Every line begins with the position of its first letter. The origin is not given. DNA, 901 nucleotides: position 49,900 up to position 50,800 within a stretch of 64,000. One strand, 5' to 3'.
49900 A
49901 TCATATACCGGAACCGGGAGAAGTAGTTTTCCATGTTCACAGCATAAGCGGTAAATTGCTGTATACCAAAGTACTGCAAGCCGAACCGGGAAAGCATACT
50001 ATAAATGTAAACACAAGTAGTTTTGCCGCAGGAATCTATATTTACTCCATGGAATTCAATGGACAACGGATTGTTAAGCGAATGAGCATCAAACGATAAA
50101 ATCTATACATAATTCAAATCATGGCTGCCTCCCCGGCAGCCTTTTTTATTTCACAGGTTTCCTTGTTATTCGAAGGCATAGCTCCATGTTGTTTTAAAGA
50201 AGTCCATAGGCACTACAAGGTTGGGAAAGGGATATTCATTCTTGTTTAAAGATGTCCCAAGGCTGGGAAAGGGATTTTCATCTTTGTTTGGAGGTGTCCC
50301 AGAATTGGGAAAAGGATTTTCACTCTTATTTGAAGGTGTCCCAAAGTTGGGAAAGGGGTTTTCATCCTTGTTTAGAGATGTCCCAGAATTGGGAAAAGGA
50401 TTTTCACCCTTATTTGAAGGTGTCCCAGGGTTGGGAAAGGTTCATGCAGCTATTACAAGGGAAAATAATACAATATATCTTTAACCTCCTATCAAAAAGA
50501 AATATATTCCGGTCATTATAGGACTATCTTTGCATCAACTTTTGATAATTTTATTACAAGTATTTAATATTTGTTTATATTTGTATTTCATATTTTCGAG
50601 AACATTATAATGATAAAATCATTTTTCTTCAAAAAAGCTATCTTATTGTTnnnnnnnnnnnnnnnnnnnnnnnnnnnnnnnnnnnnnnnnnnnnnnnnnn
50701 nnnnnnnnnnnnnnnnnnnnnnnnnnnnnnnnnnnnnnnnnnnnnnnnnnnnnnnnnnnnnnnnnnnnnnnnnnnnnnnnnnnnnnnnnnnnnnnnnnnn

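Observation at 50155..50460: Second 42-bp array shares the period and linear motifs with the first but has swapped hairpin stems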

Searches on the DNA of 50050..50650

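Call 37: search_rna_families(source=window, start=50050, end=50650, threshold=evalue, max_evalue=10)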
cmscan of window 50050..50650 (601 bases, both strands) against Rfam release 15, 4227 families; matches with E-value up to 10: 6.
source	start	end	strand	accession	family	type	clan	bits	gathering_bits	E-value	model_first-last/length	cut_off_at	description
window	50104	50147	+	RF01388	isrD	Gene; sRNA;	-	23.2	37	0.031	1-51/51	no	isrD Hfq binding RNA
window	50115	50191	+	RF02900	AaHKsRNA82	Gene; sRNA;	-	19.4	51.4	3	1-81/81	no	Aggregatibacter sRNA 82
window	50308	50364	+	RF03626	mir-9791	Gene; miRNA;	-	14.8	70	5.9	1-79/79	no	mir-9791 microRNA precursor family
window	50186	50278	+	RF00619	U6atac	Gene; snRNA; splicing;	CL00009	13.4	33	0.73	1-126/126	no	U6atac minor spliceosomal RNA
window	50179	50289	+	RF01474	rli42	Gene; sRNA;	-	12.1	80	5.1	1-171/171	no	Listeia sRNA rli42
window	50582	50633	+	RF02350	psRNA6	Gene; sRNA;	-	9.7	60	3.1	1-333/333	no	Nitrosomonas sRNA psRNA6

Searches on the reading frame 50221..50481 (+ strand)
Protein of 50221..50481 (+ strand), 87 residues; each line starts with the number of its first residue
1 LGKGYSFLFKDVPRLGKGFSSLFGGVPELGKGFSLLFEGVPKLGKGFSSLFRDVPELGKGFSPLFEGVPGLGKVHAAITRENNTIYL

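Call 67: search_protein_representatives(protein=window:50221-50481:+)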
Query: 87 residues. Proteins with E-value up to 0.001 (for the whole library): 562; up to 1e-10: 36; up to 1e-30: 1. The best 150 are listed.
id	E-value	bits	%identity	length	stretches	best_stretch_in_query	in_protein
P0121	3.4e-40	152.2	37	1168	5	1-73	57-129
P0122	3.8e-22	94.5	31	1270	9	4-72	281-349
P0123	6.1e-20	87.4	31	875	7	2-80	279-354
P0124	8.0e-17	77.4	30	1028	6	7-77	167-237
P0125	1.3e-16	76.8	32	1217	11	7-67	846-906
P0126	4.6e-16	75.0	45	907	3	10-80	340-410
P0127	1.0e-15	73.9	32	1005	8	6-71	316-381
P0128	1.4e-15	73.4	32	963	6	6-69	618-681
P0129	5.4e-15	71.6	32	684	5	2-69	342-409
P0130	1.1e-14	70.5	30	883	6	7-83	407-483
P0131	7.0e-14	68.0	29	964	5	11-71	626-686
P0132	9.0e-14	67.6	31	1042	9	5-65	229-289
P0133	4.2e-13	65.5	31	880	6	11-75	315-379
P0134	1.2e-12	64.1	34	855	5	14-87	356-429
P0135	1.5e-12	63.8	33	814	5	15-71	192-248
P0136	1.8e-12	63.5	46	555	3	10-60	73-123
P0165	3.5e-10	56.2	45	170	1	1-74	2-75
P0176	1.5e-09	54.2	42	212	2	5-66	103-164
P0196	7.0e-09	52.0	39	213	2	3-66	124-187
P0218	3.8e-08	49.7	41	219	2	15-69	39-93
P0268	3.5e-07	46.5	40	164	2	6-69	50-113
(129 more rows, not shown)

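Call 69: search_protein_families(library=pfam, proteins=[P0121, P0122, P0123, P0124, P0126, P0129, P0136, P0165], max_evalue=0.001)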
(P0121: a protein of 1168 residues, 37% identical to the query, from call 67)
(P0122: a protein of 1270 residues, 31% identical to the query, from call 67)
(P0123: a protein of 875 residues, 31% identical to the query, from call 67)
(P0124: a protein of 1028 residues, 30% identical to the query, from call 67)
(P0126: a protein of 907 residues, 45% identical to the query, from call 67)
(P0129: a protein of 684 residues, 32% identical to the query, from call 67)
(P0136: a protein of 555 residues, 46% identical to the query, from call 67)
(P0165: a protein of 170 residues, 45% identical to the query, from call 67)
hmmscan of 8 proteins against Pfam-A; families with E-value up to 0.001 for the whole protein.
P0121 (1168 aa): 1 family
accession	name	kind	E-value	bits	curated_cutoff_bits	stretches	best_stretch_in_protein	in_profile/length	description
PF15291.11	Dermcidin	-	9.3e-12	45.5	27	0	197-236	46-85/87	Dermcidin, antibiotic peptide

P0122 (1270 aa): 9 families
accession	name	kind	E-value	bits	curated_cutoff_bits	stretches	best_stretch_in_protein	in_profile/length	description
PF12698.13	ABC2_membrane_3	-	4e-14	52.9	31.6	1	19-155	4-128/347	ABC-2 family transporter protein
PF07889.17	DUF1664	-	6.5e-08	33.1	34.6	0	194-278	39-120/124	Protein of unknown function (DUF1664)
PF25014.1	NET2A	-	1.1e-07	32.4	33.1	0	186-278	136-228/235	NET2A-like domain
PF06419.17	COG6_N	-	7.8e-07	29.7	27.4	0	870-935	23-88/114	Conserved oligomeric complex COG6, N-terminal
PF12051.14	DUF3533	-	9.3e-07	28.6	27.6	1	25-172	7-170/380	Protein of unknown function (DUF3533)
PF08614.16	ATG16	-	1e-06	29.5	33.7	0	870-1012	19-164/200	Autophagy protein 16 (ATG16)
PF04513.17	Baculo_PEP_C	-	1.4e-05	25.6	38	0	398-537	3-137/140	Baculovirus polyhedron envelope protein, PEP, C terminus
PF06156.18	YabA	-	0.00011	23.2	30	0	981-1033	4-56/103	Initiation control protein YabA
PF19111.5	DUF5798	-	0.00053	20.6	27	0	226-278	10-62/89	Family of unknown function (DUF5798)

P0123 (875 aa): 5 families
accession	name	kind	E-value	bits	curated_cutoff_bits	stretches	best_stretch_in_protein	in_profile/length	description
PF12698.13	ABC2_membrane_3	-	7.2e-15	55.4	31.6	2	19-163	4-128/347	ABC-2 family transporter protein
PF06103.16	DUF948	-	6.2e-05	23.5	37.2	0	433-501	20-88/89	Bacterial protein of unknown function (DUF948)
PF06009.19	Laminin_II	-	0.00035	21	33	0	390-465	12-85/138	Laminin Domain II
PF06008.19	Laminin_I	-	0.00046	20.4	34.6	0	421-503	33-118/259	Laminin Domain I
PF21300.2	LbR_Ice_bind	-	0.00081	19.9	30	0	522-612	2-94/97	Grass antifreeze beta roll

P0124 (1028 aa): 18 families
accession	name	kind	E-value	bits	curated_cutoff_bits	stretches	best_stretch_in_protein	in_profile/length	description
PF12698.13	ABC2_membrane_3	-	1.1e-22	81.1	31.6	2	769-1007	98-347/347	ABC-2 family transporter protein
PF25014.1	NET2A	-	1.1e-09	38.9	33.1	0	562-648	135-221/235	NET2A-like domain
PF04728.18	LPP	-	4.3e-08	33.8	29.1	0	739-766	5-32/53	Lipoprotein leucine-zipper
PF04513.17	Baculo_PEP_C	-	1.1e-07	32.4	38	0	563-637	35-107/140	Baculovirus polyhedron envelope protein, PEP, C terminus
PF10046.14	BLOC1_2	-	3e-07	31.1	33.4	0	575-643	29-93/96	Biogenesis of lysosome-related organelles complex-1 subunit 2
PF12051.14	DUF3533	-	4e-07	29.8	27.6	1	33-174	14-170/380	Protein of unknown function (DUF3533)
PF06005.17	ZapB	-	2.7e-06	28.2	31.5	0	666-725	6-65/71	Cell division protein ZapB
PF06419.17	COG6_N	-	7.6e-06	26.5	27.4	0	570-627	37-94/114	Conserved oligomeric complex COG6, N-terminal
PF07889.17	DUF1664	-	1.1e-05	25.8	34.6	0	682-682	49-49/124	Protein of unknown function (DUF1664)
PF08614.16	ATG16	-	2.4e-05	25.1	33.7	0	345-436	71-153/200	Autophagy protein 16 (ATG16)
PF19220.6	Rod_CreS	-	4.2e-05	23.2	100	0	591-705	10-121/359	Crescentin, rod domain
PF00170.26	bZIP_1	-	9.9e-05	22.8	27.6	0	688-721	29-62/64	bZIP transcription factor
PF15294.11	Leu_zip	-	0.00013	22.1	28.2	1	331-482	110-264/275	Leucine zipper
PF02609.21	Exonuc_VII_S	-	0.00029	21.2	24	0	352-393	10-51/52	Exonuclease VII small subunit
PF06156.18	YabA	-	0.00049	21.1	30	0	570-621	5-56/103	Initiation control protein YabA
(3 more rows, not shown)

P0126 (907 aa): 1 family
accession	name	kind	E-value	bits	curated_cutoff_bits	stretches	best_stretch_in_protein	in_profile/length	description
PF15984.10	Collagen_mid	-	0.00021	21.6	31.1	1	314-404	14-104/198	Bacterial collagen, middle region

P0129 (684 aa): 0 families

P0136 (555 aa): 0 families

P0165 (170 aa): 0 families

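Call 71: find_homologous_proteins(query=P0218, max_evalue=0.001)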
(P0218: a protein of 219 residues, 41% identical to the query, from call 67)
Query P0218 (219 aa): 9 proteins with E <= 0.001 among 8000 candidates.
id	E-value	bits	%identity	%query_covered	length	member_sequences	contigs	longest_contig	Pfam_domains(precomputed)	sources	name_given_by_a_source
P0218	4.6e-132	456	100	100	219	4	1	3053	-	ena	-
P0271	4.8e-54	201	41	98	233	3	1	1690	-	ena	-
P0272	2.9e-42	163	45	99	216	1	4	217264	-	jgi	-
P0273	3.5e-37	146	43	96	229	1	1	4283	-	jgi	jgi:predicted transcriptional regulator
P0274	2.3e-30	124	43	96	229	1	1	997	-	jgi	jgi:biotin operon repressor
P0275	5.7e-26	110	34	96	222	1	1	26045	-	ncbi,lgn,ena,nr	ncbi:MAG TPA: hypothetical protein VI757_08720 [Bacteroidia bacterium]|nr:hypothetical protein [Bact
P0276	2.1e-24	104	31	96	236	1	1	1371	-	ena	-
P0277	5.5e-11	61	41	39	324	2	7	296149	-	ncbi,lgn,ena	-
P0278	2.1e-10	59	30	81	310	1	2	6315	-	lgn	-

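Call 72: search_protein_families(library=pfam, proteins=[P0218, P0176, P0165, P0268, P0196], max_evalue=0.1)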
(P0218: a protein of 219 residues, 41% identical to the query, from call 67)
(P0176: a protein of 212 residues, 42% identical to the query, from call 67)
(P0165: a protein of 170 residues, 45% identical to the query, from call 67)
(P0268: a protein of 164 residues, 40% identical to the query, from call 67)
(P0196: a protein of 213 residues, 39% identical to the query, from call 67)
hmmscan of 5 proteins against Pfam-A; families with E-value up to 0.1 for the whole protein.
P0218 (219 aa): 4 families
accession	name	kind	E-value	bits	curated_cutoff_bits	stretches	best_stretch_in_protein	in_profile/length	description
PF14947.12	HTH_45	-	4e-05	24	25.5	1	147-217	1-69/77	Winged helix-turn-helix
PF07558.16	Shugoshin_N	-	0.0011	19.2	30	1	6-34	16-44/45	Shugoshin N-terminal coiled-coil region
PF13634.11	Nucleoporin_FG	-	0.0013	20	32.2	1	46-118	2-74/90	Nucleoporin FG repeat region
PF13412.12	HTH_24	-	0.0057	16.7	21.9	1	169-196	20-47/48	Winged helix-turn-helix DNA-binding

P0176 (212 aa): 0 families

P0165 (170 aa): 0 families

P0268 (164 aa): 0 families

P0196 (213 aa): 1 family
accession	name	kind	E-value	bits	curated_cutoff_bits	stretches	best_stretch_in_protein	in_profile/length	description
PF13430.11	DUF4112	-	0.002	18.8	23.3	0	168-197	73-102/105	Domain of unknown function (DUF4112)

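Call 74: find_encoding_contigs(protein=P0218, flank=5000, max_places=2)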
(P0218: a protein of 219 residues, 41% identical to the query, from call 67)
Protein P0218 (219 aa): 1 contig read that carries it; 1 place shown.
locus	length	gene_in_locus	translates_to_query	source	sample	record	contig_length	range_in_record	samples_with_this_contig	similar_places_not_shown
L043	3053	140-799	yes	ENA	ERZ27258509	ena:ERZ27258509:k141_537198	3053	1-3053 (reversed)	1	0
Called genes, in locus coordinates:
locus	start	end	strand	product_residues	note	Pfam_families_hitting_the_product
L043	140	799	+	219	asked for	-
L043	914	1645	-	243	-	-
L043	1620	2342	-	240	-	PF00912:Transgly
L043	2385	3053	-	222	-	?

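Call 76: find_encoding_contigs(protein=P0275, flank=6000, max_places=1)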
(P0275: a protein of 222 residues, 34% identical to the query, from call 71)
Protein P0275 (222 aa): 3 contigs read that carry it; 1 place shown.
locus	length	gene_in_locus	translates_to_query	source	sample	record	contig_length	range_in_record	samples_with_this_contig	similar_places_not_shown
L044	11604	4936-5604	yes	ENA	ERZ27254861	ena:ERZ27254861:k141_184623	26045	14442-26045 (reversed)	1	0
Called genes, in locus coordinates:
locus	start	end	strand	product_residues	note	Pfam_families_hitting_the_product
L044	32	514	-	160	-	PF01590:GAF, PF13185:GAF_2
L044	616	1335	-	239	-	PF00156:Pribosyltran (faint)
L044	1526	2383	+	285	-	PF01613:Flavin_Reduct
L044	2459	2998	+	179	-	-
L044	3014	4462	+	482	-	PF00171:Aldedh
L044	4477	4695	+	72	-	PF24113:DUF7387 (weak)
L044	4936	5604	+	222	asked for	-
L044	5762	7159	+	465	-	-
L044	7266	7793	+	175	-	-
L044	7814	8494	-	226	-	PF04298:Zn_peptidase_2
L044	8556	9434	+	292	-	PF03881:Fructosamin_kin, PF01636:APH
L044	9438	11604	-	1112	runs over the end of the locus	PF26766:Choice_anch_L, PF19081:Ig_7 (faint), PF06832:BiPBP_C (faint), PF13573:SprB (weak), PF18962:Por_Secre_tail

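Call 77: find_encoding_contigs(protein=P0272, flank=6000, max_places=1)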
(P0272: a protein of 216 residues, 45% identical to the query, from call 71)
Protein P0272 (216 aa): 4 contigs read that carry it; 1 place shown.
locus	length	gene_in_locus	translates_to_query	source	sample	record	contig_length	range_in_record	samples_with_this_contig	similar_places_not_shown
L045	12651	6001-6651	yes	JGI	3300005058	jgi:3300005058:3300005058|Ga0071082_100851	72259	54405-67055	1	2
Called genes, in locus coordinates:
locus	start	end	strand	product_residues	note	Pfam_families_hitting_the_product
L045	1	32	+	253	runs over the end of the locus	PF00535:Glycos_transf_2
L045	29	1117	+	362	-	PF13439:Glyco_transf_4, PF00534:Glycos_transf_1, PF13692:Glyco_trans_1_4, PF20706:GT4-conflict (weak)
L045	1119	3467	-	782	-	PF03176:MMPL, PF02460:Patched (weak), PF12349:Sterol-sensing (weak), PF03176:MMPL, PF00873:ACR_tran (weak)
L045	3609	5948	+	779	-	PF21544:PorZ_N_b_propeller, PF07494:Reg_prop (faint)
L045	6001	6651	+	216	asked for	-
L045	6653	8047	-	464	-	PF13231:PMT_2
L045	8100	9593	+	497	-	-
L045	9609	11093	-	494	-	PF02366:PMT (weak), PF13231:PMT_2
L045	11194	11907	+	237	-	PF00535:Glycos_transf_2, PF10111:Glyco_tranf_2_2 (weak), PF13641:Glyco_tranf_2_3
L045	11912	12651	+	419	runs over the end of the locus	-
